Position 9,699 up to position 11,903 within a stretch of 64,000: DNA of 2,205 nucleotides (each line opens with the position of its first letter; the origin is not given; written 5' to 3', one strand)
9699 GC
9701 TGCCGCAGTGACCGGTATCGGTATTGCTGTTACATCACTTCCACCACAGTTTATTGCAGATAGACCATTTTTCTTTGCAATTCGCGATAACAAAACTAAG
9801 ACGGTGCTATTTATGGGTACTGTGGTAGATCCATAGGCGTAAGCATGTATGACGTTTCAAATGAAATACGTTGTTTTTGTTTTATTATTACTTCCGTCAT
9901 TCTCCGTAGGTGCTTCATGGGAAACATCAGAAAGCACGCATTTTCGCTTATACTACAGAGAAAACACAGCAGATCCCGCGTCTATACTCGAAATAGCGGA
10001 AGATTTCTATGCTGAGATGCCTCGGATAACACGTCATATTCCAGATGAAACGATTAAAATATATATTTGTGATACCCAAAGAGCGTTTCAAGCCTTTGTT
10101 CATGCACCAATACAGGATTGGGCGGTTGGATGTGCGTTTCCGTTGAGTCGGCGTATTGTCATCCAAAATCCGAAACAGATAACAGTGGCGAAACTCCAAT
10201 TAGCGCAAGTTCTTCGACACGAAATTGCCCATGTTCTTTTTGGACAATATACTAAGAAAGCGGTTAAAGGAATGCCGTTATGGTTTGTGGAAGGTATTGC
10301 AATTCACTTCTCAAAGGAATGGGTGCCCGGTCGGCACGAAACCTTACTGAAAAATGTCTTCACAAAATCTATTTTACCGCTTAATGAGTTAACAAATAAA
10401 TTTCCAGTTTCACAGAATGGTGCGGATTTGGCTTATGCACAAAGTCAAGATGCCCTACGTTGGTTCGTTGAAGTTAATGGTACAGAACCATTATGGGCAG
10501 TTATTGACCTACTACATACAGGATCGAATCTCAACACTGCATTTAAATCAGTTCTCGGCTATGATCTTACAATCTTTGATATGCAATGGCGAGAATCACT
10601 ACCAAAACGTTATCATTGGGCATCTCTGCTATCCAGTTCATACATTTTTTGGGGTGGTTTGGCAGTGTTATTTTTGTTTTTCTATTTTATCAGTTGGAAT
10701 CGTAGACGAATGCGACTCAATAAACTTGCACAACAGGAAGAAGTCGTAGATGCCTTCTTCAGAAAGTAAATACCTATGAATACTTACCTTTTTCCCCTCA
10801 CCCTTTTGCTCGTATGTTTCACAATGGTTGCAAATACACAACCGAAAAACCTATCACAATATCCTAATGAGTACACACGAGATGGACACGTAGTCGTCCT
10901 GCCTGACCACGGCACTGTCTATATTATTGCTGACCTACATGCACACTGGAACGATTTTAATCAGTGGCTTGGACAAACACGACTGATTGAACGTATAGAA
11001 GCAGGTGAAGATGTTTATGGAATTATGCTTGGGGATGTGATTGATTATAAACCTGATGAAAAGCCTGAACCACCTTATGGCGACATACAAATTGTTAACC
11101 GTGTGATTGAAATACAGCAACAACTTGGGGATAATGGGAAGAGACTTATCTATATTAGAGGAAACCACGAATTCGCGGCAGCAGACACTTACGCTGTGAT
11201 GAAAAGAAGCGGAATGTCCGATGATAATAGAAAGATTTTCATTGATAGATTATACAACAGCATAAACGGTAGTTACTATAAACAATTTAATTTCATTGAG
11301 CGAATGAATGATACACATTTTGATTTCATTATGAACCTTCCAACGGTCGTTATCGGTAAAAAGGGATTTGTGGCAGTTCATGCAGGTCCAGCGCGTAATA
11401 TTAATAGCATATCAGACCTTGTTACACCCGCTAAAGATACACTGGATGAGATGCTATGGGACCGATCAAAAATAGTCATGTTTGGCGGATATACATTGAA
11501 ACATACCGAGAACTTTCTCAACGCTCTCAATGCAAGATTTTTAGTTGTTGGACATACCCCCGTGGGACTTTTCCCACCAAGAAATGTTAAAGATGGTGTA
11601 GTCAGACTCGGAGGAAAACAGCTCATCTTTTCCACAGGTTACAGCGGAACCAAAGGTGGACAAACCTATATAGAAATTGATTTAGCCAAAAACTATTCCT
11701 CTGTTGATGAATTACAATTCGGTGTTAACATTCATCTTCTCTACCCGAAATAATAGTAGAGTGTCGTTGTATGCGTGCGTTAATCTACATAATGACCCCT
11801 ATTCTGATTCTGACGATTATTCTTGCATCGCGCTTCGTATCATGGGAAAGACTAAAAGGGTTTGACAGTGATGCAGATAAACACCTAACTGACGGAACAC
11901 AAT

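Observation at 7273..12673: Five-gene envelope operon: two tandem lipoprotein serpins with divergent reactive-centre loops, an MA-type metalloprotease, a PPP phosphatase and a TPR protein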

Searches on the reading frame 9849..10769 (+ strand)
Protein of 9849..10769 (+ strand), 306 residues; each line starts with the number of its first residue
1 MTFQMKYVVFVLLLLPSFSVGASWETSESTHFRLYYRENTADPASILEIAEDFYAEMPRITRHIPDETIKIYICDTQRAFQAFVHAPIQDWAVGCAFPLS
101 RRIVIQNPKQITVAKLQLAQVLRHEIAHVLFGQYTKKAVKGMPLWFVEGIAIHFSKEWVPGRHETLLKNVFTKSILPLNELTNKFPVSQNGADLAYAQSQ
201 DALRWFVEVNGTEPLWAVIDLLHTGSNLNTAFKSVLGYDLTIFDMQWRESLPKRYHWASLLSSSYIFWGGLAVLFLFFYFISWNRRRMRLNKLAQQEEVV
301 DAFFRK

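Call 3: search_protein_families(library=pfam, proteins=[window:9849-10769:+], max_evalue=0.01)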
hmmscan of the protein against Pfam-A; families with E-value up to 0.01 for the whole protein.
window:9849-10769:+ (306 aa): 2 families
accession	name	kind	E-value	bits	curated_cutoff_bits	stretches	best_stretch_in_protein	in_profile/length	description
PF13485.12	Peptidase_MA_2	-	2.5e-24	86.7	32.4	1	59-251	11-199/201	Peptidase MA superfamily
PF02247.22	Como_LCP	-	0.0056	15.8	27.1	1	82-148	155-219/373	Large coat protein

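Call 4: search_protein_families(library=ncbifam, proteins=[window:9849-10769:+], max_evalue=0.01)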
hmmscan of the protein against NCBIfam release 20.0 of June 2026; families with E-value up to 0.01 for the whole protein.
window:9849-10769:+ (306 aa): 1 family
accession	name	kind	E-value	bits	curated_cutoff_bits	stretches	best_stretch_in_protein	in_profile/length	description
NF033876.2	flagella_HExxH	equivalog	1.8e-05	24.3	205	1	110-238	122-247/384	flagellinolysin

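Call 18: find_related_loci(query=window:9849-10769:+, collection=genome_contigs, flank=3000)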
Query window:9849-10769:+ (306 aa) in genome_contigs; peptide patterns used: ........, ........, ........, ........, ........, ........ (x = any residue, [..] = any of these).
108 stretches matched a pattern; 33 encode a relative of the query (tblastn E <= 1e-3); 33 distinct loci.
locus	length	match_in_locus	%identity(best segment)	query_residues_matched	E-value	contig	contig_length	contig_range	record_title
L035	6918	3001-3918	96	1-306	0e+0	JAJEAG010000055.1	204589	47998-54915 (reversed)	MAG: Candidatus Poribacteria bacterium isolate jk18x7bins.36 k141_2750284, whole genome shotgun sequence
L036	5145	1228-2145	92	1-306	0e+0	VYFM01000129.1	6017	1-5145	MAG: Candidatus Poribacteria bacterium isolate SB0677_bin_25 NODE_4254_length_6017_cov_8.135022, whole genome shotgun se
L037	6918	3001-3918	89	1-306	0e+0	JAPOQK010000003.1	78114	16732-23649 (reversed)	MAG: Candidatus Poribacteria bacterium isolate APA_bin_83 c_000000592303, whole genome shotgun sequence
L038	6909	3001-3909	82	4-306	4e-175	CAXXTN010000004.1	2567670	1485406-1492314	MAG: Candidatus Poribacteria bacterium isolate 64752d50-abd0-46dd-90db-3fd08d7746be genome assembly, contig: contig_4, w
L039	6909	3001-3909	82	4-306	1e-174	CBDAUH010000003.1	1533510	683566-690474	MAG: Candidatus Poribacteria bacterium isolate 2b956532-cd71-4e48-8ac0-65602b58f679 genome assembly, contig: contig_3, w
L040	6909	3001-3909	82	4-306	9e-175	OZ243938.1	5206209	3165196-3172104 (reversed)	MAG: Candidatus Poribacteria bacterium isolate 1d27aecb-7b08-4092-90e4-ddfc7d8e693b genome assembly, chromosome: 1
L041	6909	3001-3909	82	4-306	1e-174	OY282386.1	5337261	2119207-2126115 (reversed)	MAG: Candidatus Poribacteria bacterium genome assembly, chromosome: 1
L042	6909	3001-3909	81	4-306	2e-172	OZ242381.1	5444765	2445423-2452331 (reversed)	MAG: Candidatus Poribacteria bacterium isolate 80d8d026-9b84-4ba5-a38a-fc23128cda22 genome assembly, chromosome: 1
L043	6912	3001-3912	82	5-306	1e-165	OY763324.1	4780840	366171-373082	MAG: Candidatus Poribacteria bacterium isolate 3d2a48e4-3859-4b6e-83ef-b4ffa18775ef genome assembly, chromosome: 1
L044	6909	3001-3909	79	4-306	1e-165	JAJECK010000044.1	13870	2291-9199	MAG: Candidatus Poribacteria bacterium isolate jk18xAbins.19 k141_624521, whole genome shotgun sequence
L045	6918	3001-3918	77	1-306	9e-166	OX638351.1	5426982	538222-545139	MAG: uncultured Poribacteria bacterium isolate d4690918-7cf6-4b6d-bcb0-07eb3c50a363 genome assembly, chromosome: 1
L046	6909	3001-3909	79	4-306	1e-164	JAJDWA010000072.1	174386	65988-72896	MAG: Candidatus Poribacteria bacterium isolate jk18x22bins.76 k141_774531, whole genome shotgun sequence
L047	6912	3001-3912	76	5-306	4e-161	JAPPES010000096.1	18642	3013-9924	MAG: Candidatus Poribacteria bacterium isolate RHO1_bin_11 NODE_4568_length_18642_cov_19.686017, whole genome shotgun se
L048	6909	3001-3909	80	4-306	5e-161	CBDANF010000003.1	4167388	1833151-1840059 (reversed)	MAG: Candidatus Poribacteria bacterium isolate cff0d1ac-620d-4255-a141-192642026491 genome assembly, contig: contig_3, w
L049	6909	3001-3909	78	4-306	2e-159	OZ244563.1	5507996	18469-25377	MAG: Candidatus Poribacteria bacterium isolate ff81fa92-488d-40f9-821d-30cdc2806971 genome assembly, chromosome: 1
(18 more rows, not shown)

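Call 36: search_solved_structures(query=window:9849-10769:+, max_evalue=1, show_alignments=2)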
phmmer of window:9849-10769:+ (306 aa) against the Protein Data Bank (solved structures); distinct sequences matched with E-value up to 1: 1.
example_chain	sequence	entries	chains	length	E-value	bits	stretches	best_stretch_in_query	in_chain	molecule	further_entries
9grx_x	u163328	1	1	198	0.91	12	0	181-236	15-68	Chlorophyll a-b binding protein, chloroplastic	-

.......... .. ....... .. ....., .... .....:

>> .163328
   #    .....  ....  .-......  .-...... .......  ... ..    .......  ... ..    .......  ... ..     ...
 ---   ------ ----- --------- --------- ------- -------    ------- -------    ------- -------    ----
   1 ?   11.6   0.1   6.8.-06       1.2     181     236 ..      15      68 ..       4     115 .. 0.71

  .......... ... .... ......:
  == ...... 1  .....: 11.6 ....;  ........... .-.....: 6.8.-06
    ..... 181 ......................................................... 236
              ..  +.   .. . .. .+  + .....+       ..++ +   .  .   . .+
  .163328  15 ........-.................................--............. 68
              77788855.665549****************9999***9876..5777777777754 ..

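Call 44: find_homologous_proteins(query=window:9849-10769:+, max_evalue=0.00001)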
Query window:9849-10769:+ (306 aa): 244 proteins with E <= 0.00001 among 1568 candidates; the best 120 are listed.
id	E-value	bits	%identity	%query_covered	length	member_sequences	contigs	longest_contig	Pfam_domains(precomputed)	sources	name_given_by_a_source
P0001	9.5e-196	667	95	100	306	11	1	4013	PF13485.12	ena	-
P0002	7.2e-178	608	85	100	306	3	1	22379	PF13485.12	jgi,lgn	-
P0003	9.0e-172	588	82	99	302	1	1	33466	PF13485.12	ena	-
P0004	1.8e-168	578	81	99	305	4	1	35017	PF13485.12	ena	-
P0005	1.5e-167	575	81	99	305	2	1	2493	PF13485.12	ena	-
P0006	3.0e-167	574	81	99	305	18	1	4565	PF13485.12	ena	-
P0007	1.2e-166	572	82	99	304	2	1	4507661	PF13485.12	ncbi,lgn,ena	-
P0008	4.4e-166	570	80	99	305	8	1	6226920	PF13485.12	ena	-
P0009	7.4e-166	569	81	99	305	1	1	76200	PF13485.12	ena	-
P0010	3.6e-165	567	79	99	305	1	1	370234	PF13485.12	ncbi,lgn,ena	-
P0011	2.9e-164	564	80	99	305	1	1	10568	PF13485.12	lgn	-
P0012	3.1e-164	564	79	99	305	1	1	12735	PF13485.12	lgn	-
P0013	1.6e-163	561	80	99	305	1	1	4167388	PF13485.12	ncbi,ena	-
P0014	2.5e-162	557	79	99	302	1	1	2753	PF13485.12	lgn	-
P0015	7.1e-162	556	78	99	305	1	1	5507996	PF13485.12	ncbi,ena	-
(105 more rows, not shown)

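Call 59: predict_structure(alignment_id=A1)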
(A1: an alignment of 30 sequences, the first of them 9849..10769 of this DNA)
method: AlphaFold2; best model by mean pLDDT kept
length: 306 residues; sequences in the alignment: 30
mean_pLDDT: 80.6   pTM: 0.71
mean pLDDT of the five models: 80.6, 79.9, 76.0, 72.8, 72.8
residues with pLDDT >= 90: 93; 70-90: 151; 50-70: 54; < 50: 8
segments of 3 or more residues with pLDDT < 50: 15-21
pLDDT, mean of each block of 10 residues (from residue 1): 59 50 79 84 88 92 86 80 63 70 78 70 88 79 85 81 80 81 80 86 94 94 90 94 93 77 74 92 91 74 57
secondary structure, 60 per line:
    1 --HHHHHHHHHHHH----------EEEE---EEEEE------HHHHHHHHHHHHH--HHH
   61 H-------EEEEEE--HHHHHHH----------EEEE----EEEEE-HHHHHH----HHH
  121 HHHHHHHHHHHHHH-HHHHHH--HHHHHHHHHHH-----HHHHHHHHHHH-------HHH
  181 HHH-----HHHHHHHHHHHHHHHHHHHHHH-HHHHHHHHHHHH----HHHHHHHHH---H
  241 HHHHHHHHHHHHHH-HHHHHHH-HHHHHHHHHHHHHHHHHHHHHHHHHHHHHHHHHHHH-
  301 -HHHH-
elements in order: H3-14 E25-28 E32-36 H43-55 H58-61 E69-74 H77-83 E94-97 E102-106 H108-113 H118-134 H136-141 H144-154 H160-170 H178-183 H189-210 H212-223 H228-236 H240-254 H256-262 H264-299 H302-305

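Call 62: fold_search(model_id=the predicted structure, library=pdb)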
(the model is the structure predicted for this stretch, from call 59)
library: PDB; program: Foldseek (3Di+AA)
matches with E <= 10: 281; with E <= 0.001: 1
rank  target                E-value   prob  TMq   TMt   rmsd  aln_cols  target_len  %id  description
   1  4ar1                  1.1e-05  1.00  0.53  0.44   5.0       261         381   12  Crystal Structure of the Peptidase Domain of Collagenase H from Clostridium histolyticum at 2.01 Angstrom resolution. (released 2013-06-05)
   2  7edx_B                1.4e-03  1.00  0.49  0.18   5.8       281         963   11  p53-bound TFIID-based core PIC on HDM2 promoter (released 2021-05-05)
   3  7esi_A                4.0e-03  1.00  0.48  0.30   5.5       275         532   16  Crystal structure of the collagenase unit of a Vibrio collagenase from Vibrio harveyi VHJR7 at 1. 8 angstrom resolutio (released 2022-02-09)
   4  4gaa_B                4.3e-03  1.00  0.42  0.23   7.8       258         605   12  Structure of Leukotriene A4 hydrolase from Xenopus laevis complexed with inhibitor bestatin (released 2013-06-12)
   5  4wz9_A                4.7e-03  1.00  0.43  0.17   7.1       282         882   15  APN1 from Anopheles gambiae (released 2015-06-17)
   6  4gaa_A                4.7e-03  1.00  0.42  0.24   7.8       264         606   11  Structure of Leukotriene A4 hydrolase from Xenopus laevis complexed with inhibitor bestatin (released 2013-06-12)
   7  8p0i_B                5.0e-03  1.00  0.50  0.20   5.7       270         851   12  Crystal structure of the open conformation of insulin-regulated aminopeptidase in complex with a small-MW inhibitor (released 2024-09-04)
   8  4wz9_B                8.3e-03  1.00  0.42  0.17   7.1       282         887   15  APN1 from Anopheles gambiae (released 2015-06-17)
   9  3chq                  9.2e-03  1.00  0.39  0.22  10.2       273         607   11  Crystal structure of leukotriene a4 hydrolase in complex with N5-[4-(phenylmethoxy)phenyl]-L-glutamine (released 2008-04-22)
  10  4z7i_A                9.7e-03  1.00  0.45  0.18   6.2       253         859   11  Crystal structure of insulin regulated aminopeptidase in complex with ligand (released 2015-08-26)
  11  3fui                  1.0e-02  1.00  0.46  0.26   7.2       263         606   11  Leukotriene A4 hydrolase in complex with N-benzyl-4-[(2R)-pyrrolidin-2-ylmethoxy]aniline (released 2009-07-28)
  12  7xyo_A                1.0e-02  1.00  0.44  0.28   6.7       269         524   13  Crystal Structure of a M61 aminopeptidase family member from Myxococcus fulvus (released 2023-06-07)
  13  7bb9                  1.2e-02  1.00  0.42  0.34   7.0       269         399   10  Crystal structure of Lugdulysin E242Q Y315F mutant (released 2022-07-13)
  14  3fts                  1.3e-02  1.00  0.44  0.24   6.5       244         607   11  Leukotriene A4 hydrolase in complex with resveratrol (released 2009-07-28)
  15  3chp                  1.3e-02  1.00  0.40  0.22   8.9       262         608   10  Crystal structure of leukotriene a4 hydrolase in complex with (3S)-3-amino-4-oxo-4-[(4-phenylmethoxyphenyl)amino]butanoi (released 2008-04-22)
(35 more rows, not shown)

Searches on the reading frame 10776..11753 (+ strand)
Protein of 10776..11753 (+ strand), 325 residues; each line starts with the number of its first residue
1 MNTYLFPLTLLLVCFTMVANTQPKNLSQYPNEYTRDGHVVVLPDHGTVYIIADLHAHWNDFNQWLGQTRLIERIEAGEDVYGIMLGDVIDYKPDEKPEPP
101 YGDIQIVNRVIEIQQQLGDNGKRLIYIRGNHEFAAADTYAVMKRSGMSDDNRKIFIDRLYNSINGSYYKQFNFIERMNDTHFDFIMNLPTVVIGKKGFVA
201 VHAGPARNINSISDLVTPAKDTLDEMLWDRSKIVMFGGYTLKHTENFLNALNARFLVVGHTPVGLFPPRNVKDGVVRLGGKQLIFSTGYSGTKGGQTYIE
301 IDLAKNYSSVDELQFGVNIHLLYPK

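Call 3: search_protein_families(library=pfam, proteins=[window:10776-11753:+], max_evalue=0.01)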
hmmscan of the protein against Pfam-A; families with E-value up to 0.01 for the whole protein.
window:10776-11753:+ (325 aa): 1 family
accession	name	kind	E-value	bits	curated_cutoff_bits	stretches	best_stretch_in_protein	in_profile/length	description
PF00149.33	Metallophos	-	8.6e-12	46.3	21.5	1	47-263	2-190/191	Calcineurin-like phosphoesterase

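Call 4: search_protein_families(library=ncbifam, proteins=[window:10776-11753:+], max_evalue=0.01)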
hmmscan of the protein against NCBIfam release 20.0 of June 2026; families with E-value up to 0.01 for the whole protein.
window:10776-11753:+ (325 aa): 0 families

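Call 37: search_solved_structures(query=window:10776-11753:+, max_evalue=1, show_alignments=2)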
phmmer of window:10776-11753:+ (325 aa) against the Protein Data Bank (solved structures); distinct sequences matched with E-value up to 1: 1.
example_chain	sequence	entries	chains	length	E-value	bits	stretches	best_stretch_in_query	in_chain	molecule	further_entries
9b9g_I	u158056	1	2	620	0.17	14.7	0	171-215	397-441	Protein phosphatase 3 catalytic subunit alpha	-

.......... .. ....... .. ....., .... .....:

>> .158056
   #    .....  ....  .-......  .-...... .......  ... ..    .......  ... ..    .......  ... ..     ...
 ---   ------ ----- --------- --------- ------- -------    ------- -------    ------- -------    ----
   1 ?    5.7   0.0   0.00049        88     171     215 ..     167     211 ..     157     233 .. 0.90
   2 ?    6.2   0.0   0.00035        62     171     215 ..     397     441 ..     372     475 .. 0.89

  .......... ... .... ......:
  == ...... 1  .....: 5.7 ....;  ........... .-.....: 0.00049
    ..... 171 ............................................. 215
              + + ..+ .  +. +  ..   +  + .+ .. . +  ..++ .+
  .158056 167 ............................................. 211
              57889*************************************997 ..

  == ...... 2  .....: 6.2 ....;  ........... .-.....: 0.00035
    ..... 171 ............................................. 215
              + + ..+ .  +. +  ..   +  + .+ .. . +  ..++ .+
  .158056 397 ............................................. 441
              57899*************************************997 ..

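Call 45: find_homologous_proteins(query=window:10776-11753:+, max_evalue=0.00001)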
Query window:10776-11753:+ (325 aa): 166 proteins with E <= 0.00001 among 914 candidates; the best 120 are listed.
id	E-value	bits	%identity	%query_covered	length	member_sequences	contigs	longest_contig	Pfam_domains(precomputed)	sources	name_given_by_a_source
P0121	2.3e-217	739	98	100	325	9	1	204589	PF00149.34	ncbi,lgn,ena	-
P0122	8.4e-191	652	85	100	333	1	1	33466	PF00149.34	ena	-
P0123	9.6e-189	645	84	100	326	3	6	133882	PF00149.34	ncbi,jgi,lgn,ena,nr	ncbi:MAG: metallophosphoesterase [Candidatus Poribacteria bacterium]|nr:metallophosphoesterase [Cand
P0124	8.6e-180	615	81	100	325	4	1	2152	PF00149.34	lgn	-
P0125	3.1e-175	601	78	100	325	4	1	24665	PF00149.34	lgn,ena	-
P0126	3.8e-175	600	77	100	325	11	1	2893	PF00149.34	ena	-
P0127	7.4e-175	599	78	100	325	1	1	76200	PF00149.34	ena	-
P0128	5.1e-173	593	77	100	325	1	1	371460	PF00149.34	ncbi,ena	-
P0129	1.5e-172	592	75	100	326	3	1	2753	PF00149.34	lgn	-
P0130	1.8e-171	588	75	100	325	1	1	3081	PF00149.34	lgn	-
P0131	2.2e-171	588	75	100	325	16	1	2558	PF00149.34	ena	-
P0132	4.3e-169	580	76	100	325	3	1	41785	PF00149.34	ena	-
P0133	8.5e-169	579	73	100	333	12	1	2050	PF00149.34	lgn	-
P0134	2.8e-168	578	75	100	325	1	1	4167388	PF00149.34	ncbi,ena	-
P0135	5.3e-168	577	74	100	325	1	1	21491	PF00149.34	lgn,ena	-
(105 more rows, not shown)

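Call 63: predict_structure(alignment_id=A2)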
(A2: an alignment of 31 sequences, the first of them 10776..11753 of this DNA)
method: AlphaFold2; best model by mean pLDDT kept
length: 325 residues; sequences in the alignment: 31
mean_pLDDT: 85.7   pTM: 0.85
mean pLDDT of the five models: 85.7, 81.7, 73.8, 72.4, 71.0
residues with pLDDT >= 90: 196; 70-90: 80; 50-70: 31; < 50: 18
segments of 3 or more residues with pLDDT < 50: 1-3, 14-23, 290-293
pLDDT, mean of each block of 10 residues (from residue 1): 51 44 54 66 95 89 95 96 91 72 93 95 93 92 96 95 87 89 93 93 91 87 91 89 95 93 86 90 79 72 95 94 86
secondary structure, 60 per line:
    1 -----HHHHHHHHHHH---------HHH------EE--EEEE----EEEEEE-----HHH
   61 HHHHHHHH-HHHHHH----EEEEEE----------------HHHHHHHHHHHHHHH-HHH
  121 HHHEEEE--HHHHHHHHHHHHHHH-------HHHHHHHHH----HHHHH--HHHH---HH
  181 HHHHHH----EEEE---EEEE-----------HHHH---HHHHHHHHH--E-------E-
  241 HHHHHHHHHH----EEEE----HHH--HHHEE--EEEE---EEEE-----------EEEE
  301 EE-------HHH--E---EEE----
elements in order: H6-16 E39-42 E47-52 H58-68 H70-75 E80-85 H102-116 H118-123 E124-127 H130-144 H152-160 H165-169 H172-175 H179-186 E191-194 E198-201 H213-216 H220-228 H241-250 E255-258 E275-278 E282-285 E297-302 E319-321

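Call 65: fold_search(model_id=the predicted structure, library=pdb)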
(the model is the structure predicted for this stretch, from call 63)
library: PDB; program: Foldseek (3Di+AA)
matches with E <= 10: 887; with E <= 0.001: 169
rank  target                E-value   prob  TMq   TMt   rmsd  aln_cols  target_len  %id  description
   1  7sqc_6C               3.9e-10  1.00  0.50  0.62   6.2       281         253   15  Ciliary C1 central pair apparatus isolated from Chlamydomonas reinhardtii (released 2022-04-13)
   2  7sqc_6D               5.0e-10  1.00  0.48  0.60   6.2       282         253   14  Ciliary C1 central pair apparatus isolated from Chlamydomonas reinhardtii (released 2022-04-13)
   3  4zvz_A                6.4e-10  1.00  0.51  0.53   6.6       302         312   14  Co-crystal structures of PP5 in complex with 5-methyl-7-oxabicyclo[2.2.1]heptane-2,3-dicarboxylic acid (released 2016-04-27)
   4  1s95_A                8.7e-10  1.00  0.52  0.52   6.1       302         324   14  Structure of serine/threonine protein phosphatase 5 (released 2004-08-24)
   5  5ui1_D                1.3e-09  1.00  0.51  0.53   6.6       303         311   14  Crystal Structure of Human Protein Phosphatase 5C (PP5C) in complex with a triazole inhibitor (released 2018-01-17)
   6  4zvz_D                1.5e-09  1.00  0.51  0.53   6.6       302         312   14  Co-crystal structures of PP5 in complex with 5-methyl-7-oxabicyclo[2.2.1]heptane-2,3-dicarboxylic acid (released 2016-04-27)
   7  5ui1_C                1.7e-09  1.00  0.54  0.55   6.0       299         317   14  Crystal Structure of Human Protein Phosphatase 5C (PP5C) in complex with a triazole inhibitor (released 2018-01-17)
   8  4zvz_B                2.1e-09  1.00  0.50  0.51   6.2       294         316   15  Co-crystal structures of PP5 in complex with 5-methyl-7-oxabicyclo[2.2.1]heptane-2,3-dicarboxylic acid (released 2016-04-27)
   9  5jpf_A                2.2e-09  1.00  0.53  0.59   6.3       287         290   13  Serine/Threonine phosphatase Z1 (Candida albicans) binds to inhibitor microcystin-LR (released 2016-08-31)
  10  4zx2                  2.3e-09  1.00  0.53  0.53   5.8       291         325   14  Co-crystal structures of PP5 in complex with 5-methyl-7-oxabicyclo[2.2.1]heptane-2,3-dicarboxylic acid (released 2016-04-27)
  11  4ja9                  2.5e-09  1.00  0.50  0.36   6.4       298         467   14  Rat PP5 apo (released 2014-02-19)
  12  5hpe                  3.2e-09  1.00  0.51  0.51   5.9       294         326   14  Phosphatase domain of PP5 bound to a phosphomimetic Cdc37 substrate peptide (released 2016-07-27)
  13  5wg8                  3.2e-09  1.00  0.50  0.50   6.4       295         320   14  Structure of PP5C with LB-100; 7-oxabicyclo[2.2.1]heptane-2,3-dicarbonyl moiety modeled in the density (released 2018-07-18)
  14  1wao_2                3.2e-09  1.00  0.50  0.36   6.5       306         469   14  PP5 structure (released 2005-02-22)
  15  2iae_F                3.2e-09  1.00  0.49  0.54  13.0       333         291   13  Crystal structure of a protein phosphatase 2A (PP2A) holoenzyme. (released 2006-12-26)
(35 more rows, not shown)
